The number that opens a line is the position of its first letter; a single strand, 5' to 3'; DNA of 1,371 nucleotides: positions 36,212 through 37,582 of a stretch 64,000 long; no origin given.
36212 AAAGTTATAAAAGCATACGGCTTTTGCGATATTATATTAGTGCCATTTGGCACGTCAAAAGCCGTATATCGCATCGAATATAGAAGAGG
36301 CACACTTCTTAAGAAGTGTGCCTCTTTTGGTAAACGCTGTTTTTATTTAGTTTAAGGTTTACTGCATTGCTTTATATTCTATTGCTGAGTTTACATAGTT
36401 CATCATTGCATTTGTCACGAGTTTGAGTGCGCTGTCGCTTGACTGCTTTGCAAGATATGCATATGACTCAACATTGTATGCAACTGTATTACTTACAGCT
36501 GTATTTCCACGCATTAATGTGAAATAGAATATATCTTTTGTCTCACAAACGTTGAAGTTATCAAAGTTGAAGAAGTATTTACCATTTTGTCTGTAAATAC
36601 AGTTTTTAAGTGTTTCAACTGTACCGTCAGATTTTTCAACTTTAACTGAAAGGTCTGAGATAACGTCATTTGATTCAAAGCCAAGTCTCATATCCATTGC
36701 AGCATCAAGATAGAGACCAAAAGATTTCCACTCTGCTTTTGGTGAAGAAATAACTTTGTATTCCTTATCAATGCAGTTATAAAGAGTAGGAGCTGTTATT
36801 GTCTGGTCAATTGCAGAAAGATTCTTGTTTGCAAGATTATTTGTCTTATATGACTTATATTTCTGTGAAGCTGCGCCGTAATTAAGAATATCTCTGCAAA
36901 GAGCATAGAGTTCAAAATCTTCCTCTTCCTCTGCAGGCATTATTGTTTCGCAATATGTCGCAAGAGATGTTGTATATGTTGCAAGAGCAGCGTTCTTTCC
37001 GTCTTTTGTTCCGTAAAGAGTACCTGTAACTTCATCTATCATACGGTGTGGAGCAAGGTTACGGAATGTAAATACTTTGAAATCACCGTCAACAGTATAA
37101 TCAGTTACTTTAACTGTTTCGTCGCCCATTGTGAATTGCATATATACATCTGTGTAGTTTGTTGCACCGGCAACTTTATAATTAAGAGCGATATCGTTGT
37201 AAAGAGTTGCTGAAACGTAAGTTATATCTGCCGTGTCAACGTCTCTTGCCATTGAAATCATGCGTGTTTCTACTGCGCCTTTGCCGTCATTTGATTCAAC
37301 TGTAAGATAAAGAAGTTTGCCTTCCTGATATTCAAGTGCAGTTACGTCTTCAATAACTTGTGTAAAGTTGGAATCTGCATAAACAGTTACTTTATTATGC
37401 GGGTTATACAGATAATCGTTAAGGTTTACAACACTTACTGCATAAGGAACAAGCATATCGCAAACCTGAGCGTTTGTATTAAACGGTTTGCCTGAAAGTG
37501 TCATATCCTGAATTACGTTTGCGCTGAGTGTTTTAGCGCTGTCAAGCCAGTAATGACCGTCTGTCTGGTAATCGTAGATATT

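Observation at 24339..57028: Four giant paralogous secreted proteins built from about 13 shuffled beta-helix-like modules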

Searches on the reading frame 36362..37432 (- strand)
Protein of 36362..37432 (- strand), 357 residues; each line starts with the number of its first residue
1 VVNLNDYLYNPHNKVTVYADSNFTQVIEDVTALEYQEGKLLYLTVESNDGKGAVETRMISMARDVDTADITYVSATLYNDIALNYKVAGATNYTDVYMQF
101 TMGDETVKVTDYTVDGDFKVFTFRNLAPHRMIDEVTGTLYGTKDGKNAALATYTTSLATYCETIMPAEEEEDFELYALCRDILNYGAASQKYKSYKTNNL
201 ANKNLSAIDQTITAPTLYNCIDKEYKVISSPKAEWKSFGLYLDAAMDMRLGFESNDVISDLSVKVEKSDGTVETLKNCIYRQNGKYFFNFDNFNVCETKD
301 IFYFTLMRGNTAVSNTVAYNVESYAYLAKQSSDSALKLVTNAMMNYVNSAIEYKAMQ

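Call 54: search_protein_families(library=pfam, proteins=[window:36362-37432:-], max_evalue=10)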
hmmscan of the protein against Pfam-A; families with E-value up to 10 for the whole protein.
window:36362-37432:- (357 aa): 1 family
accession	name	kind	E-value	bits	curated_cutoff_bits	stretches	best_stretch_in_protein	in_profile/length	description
PF11543.14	UN_NPL4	-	0.034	15.1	21.9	1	11-44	40-78/80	Nuclear pore localisation protein NPL4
